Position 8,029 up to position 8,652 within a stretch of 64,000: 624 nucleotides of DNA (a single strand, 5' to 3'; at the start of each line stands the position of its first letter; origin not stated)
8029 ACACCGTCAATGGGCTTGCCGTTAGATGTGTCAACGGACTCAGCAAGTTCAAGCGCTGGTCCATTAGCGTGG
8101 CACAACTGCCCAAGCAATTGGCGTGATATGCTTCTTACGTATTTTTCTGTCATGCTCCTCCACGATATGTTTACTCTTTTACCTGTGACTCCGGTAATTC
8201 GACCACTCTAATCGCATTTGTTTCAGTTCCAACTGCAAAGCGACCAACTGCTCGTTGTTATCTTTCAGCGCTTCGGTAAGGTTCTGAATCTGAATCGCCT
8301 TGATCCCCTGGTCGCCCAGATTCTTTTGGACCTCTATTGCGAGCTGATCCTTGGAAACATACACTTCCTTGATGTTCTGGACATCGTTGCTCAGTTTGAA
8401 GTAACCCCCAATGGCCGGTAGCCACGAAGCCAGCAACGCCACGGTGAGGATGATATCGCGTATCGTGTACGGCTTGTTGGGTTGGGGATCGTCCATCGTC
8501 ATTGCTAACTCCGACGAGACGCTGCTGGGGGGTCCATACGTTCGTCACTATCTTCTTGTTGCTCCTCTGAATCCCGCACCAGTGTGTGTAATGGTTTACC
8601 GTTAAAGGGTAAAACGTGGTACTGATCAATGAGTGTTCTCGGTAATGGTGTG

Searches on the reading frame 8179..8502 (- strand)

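Call 66: search_protein_families(library=pfam, proteins=[window:8179-8502:-], max_evalue=0.1)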
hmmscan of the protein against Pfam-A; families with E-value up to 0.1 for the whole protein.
window:8179-8502:- (107 aa): 3 families
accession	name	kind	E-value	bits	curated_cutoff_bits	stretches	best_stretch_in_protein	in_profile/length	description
PF13786.12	DUF4179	-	0.017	15.9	30.1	1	22-69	28-74/94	Domain of unknown function (DUF4179)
PF04201.20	TPD52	-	0.055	14.2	25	1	35-82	14-60/108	Tumour protein D52 family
PF05081.17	AcMNPV_P18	-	0.074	13.2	25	1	68-96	27-55/157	Autographa californica nuclear polyhedrosis virus (AcMNPV), P18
